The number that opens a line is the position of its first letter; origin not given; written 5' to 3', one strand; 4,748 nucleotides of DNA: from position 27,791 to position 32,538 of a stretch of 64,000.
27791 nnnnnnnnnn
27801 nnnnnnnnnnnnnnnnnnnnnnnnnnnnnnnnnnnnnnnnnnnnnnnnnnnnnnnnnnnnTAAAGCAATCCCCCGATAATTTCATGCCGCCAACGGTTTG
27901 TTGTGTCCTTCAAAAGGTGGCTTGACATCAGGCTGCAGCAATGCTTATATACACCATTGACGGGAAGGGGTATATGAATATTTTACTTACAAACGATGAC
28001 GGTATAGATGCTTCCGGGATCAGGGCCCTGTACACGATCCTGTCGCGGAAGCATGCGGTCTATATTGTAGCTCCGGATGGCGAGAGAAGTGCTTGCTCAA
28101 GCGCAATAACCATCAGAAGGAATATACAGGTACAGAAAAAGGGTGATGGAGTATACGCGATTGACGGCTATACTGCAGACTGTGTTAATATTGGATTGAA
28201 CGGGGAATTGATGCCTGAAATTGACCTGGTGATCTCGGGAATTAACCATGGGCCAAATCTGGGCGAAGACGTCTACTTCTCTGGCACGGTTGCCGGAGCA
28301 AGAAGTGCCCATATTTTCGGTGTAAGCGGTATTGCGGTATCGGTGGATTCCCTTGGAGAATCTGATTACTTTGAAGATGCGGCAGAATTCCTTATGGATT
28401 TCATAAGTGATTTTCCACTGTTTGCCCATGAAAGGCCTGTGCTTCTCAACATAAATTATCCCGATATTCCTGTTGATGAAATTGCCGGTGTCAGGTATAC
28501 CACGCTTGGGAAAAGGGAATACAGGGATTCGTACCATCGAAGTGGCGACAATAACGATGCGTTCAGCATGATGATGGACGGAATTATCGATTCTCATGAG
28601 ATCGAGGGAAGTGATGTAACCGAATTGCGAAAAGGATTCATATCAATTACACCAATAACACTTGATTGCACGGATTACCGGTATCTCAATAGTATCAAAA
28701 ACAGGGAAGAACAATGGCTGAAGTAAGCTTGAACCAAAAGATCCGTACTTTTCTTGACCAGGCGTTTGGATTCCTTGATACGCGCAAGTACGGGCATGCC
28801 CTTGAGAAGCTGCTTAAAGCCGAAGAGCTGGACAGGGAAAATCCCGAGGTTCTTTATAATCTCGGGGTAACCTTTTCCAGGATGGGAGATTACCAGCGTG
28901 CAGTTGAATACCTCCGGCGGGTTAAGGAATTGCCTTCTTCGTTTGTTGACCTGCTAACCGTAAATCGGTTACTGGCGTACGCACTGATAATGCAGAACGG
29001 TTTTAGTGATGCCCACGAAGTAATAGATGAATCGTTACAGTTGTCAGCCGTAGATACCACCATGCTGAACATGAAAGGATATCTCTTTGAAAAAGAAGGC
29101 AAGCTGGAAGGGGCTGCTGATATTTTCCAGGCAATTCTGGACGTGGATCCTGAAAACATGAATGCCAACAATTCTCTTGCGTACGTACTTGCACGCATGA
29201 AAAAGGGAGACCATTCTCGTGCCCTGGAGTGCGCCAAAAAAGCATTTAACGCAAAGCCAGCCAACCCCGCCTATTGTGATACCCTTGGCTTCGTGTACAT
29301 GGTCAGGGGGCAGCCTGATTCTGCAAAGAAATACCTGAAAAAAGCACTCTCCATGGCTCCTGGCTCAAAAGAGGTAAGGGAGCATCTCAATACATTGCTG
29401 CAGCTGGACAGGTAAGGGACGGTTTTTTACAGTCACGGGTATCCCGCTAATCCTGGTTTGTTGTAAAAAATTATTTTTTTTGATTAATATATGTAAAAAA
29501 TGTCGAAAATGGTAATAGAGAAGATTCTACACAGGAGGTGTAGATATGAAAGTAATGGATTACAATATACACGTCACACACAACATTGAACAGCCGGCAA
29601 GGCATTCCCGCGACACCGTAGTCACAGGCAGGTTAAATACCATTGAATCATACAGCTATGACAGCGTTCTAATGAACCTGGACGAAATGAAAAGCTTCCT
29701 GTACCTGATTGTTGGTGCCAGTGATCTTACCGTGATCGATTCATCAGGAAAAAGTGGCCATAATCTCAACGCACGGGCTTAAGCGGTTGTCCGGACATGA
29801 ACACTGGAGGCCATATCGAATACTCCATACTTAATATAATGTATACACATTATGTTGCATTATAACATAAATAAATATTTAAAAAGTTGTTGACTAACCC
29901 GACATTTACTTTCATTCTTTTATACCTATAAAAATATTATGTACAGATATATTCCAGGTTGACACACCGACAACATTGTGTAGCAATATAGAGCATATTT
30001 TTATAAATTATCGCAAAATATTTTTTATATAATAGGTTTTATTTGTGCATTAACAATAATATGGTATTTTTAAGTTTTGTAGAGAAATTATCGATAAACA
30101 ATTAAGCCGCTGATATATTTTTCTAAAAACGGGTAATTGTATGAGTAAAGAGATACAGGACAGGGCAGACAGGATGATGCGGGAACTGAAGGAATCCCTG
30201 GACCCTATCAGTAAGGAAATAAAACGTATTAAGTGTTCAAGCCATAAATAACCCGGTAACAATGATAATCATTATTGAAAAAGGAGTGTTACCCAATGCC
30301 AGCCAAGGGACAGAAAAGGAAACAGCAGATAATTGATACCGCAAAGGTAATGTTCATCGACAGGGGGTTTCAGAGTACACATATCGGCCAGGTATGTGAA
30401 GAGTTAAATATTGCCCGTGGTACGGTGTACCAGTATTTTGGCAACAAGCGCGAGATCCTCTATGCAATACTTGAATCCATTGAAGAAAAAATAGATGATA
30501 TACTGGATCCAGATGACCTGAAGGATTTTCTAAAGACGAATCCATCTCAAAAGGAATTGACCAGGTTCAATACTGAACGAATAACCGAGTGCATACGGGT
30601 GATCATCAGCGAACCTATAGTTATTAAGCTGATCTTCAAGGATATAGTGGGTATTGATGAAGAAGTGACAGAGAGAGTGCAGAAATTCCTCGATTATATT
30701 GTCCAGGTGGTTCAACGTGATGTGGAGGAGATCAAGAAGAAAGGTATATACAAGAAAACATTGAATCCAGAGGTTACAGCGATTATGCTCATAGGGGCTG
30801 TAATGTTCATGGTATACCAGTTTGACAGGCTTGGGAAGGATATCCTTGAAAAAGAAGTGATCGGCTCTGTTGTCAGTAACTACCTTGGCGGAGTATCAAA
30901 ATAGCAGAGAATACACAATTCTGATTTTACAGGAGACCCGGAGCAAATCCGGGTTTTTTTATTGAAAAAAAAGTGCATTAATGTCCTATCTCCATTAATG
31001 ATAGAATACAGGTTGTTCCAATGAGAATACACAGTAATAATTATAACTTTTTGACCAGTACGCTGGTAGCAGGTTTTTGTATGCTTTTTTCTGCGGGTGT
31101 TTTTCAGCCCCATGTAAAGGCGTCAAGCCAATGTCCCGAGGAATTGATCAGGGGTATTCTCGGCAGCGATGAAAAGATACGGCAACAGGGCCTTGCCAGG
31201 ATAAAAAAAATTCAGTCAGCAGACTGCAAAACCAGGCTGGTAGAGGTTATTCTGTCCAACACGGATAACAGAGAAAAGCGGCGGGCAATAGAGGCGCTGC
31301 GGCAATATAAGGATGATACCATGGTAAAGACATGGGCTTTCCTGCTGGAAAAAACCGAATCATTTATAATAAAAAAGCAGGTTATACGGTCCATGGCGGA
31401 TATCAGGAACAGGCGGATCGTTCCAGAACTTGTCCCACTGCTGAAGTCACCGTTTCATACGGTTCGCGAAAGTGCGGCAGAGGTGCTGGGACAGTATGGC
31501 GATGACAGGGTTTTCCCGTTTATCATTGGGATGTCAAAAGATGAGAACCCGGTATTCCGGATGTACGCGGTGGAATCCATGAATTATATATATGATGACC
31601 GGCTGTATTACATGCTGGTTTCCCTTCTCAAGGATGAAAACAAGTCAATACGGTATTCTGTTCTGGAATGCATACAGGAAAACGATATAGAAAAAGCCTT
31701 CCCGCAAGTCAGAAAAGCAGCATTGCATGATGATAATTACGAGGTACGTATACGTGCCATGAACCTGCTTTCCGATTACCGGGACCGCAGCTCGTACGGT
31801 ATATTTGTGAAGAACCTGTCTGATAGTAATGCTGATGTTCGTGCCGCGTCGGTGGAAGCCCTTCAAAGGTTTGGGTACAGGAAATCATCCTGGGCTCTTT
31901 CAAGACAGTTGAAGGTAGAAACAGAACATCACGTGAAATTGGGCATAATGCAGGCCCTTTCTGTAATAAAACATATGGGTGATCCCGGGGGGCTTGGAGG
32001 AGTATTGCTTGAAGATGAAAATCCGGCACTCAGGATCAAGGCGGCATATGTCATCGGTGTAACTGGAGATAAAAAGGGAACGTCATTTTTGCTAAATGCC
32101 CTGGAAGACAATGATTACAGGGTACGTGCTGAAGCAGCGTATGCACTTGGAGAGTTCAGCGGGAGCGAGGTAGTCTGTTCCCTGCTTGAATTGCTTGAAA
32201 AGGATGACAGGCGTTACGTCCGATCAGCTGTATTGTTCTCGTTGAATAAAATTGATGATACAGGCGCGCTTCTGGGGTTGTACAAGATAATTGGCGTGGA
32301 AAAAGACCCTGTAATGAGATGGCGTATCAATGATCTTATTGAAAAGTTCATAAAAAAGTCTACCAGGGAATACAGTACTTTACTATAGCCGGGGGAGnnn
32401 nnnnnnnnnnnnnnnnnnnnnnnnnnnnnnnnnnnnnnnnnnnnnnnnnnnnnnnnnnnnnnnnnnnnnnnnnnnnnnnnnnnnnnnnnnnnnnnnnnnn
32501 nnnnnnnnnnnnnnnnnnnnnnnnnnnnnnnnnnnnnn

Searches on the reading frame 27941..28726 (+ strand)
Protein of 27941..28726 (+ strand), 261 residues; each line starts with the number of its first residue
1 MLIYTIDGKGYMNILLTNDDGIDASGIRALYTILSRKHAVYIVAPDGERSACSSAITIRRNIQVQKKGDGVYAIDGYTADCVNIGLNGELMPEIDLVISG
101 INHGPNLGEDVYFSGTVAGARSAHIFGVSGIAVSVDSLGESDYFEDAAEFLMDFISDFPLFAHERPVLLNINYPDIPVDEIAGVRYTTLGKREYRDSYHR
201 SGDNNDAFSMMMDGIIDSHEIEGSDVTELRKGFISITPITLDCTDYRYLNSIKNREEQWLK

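Call 44: search_protein_families(library=pfam, proteins=[window:27941-28726:+], max_evalue=0.00001)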
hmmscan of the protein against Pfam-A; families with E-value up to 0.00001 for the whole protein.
window:27941-28726:+ (261 aa): 1 family
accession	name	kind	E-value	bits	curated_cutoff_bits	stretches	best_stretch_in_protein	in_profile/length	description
PF01975.23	SurE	-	4.4e-55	186.8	22.1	1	14-195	1-188/189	Survival protein SurE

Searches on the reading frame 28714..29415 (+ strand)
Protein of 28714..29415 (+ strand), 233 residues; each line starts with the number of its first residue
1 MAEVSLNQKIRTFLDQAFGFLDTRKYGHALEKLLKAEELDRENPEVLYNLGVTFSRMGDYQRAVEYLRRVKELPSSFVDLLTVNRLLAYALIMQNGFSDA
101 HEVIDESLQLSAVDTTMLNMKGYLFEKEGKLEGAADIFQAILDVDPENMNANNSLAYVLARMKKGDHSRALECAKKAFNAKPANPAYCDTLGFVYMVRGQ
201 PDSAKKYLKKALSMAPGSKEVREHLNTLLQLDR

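Call 44: search_protein_families(library=pfam, proteins=[window:28714-29415:+], max_evalue=0.00001)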
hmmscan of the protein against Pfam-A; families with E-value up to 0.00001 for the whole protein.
window:28714-29415:+ (233 aa): 21 families
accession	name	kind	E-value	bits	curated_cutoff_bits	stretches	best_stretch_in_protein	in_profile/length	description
PF07719.23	TPR_2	-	2.8e-24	83.6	27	0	186-217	2-33/34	Tetratricopeptide repeat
PF00515.34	TPR_1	-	1.3e-20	72.7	27.8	1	44-73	1-30/34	Tetratricopeptide repeat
PF13181.12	TPR_8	-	6.5e-20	70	25.7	0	45-73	2-30/34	Tetratricopeptide repeat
PF13428.12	TPR_14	-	2.8e-18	65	23.5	0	190-225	6-41/44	Tetratricopeptide repeat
PF14559.12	TPR_19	-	3.2e-17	63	25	0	127-187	3-61/68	Tetratricopeptide repeat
PF13432.12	TPR_16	-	1.3e-15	57.9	32.7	0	20-72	7-60/65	Tetratricopeptide repeat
PF13414.12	TPR_11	-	3.7e-14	52.6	26.8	1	25-58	9-42/42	TPR repeat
PF13424.12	TPR_12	-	7.9e-13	48.8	30.1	0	45-71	46-72/77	Tetratricopeptide repeat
PF13174.12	TPR_6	-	3.4e-12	46.6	26.3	0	45-72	1-28/33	Tetratricopeptide repeat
PF13431.12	TPR_17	-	1.4e-11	44.1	24.4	0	35-64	4-33/34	Tetratricopeptide repeat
PF13371.12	TPR_9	-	2.6e-11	43.8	35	0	162-226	6-69/73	Tetratricopeptide repeat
PF13176.12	TPR_7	-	1.1e-10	41.1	27.9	0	47-73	2-28/36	Tetratricopeptide repeat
PF13374.12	TPR_10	-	2.2e-10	40.6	27.5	0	47-70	5-28/42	Tetratricopeptide repeat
PF25062.1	ARM_TT21_N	-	3.6e-10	40.4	40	0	97-219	10-135/222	Tetratricopeptide repeat protein 21 N-terminal ARM repeat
PF12895.13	ANAPC3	-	6.4e-09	36.4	27.2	0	30-104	12-79/82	Anaphase-promoting complex, cyclosome, subunit 3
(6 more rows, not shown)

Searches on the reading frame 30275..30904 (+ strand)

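Call 44: search_protein_families(library=pfam, proteins=[window:30275-30904:+], max_evalue=0.00001)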
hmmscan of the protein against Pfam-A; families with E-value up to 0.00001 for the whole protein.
window:30275-30904:+ (209 aa): 1 family
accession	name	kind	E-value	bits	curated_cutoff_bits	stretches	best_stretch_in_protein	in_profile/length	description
PF00440.29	TetR_N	-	4.9e-12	45.9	24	1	19-64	1-46/47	Bacterial regulatory proteins, tetR family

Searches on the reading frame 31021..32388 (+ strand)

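Call 44: search_protein_families(library=pfam, proteins=[window:31021-32388:+], max_evalue=0.00001)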
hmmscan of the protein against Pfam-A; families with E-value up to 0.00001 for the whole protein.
window:31021-32388:+ (455 aa): 5 families
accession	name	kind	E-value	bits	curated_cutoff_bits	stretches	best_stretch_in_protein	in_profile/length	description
PF13646.12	HEAT_2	-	7e-49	164.5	27.7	3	329-408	8-87/88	HEAT repeats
PF02985.28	HEAT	-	9.5e-32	106.5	23.5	0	356-380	4-28/31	HEAT repeat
PF13513.12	HEAT_EZ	-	7e-18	65.1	27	0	132-159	28-55/55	HEAT-like repeat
PF03130.22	HEAT_PBS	-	8.5e-15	54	20.9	0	148-169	1-22/27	PBS lyase HEAT-like repeat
PF21581.3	SCD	-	8.1e-06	26.5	27.5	0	265-286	38-59/75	Stromalin conservative domain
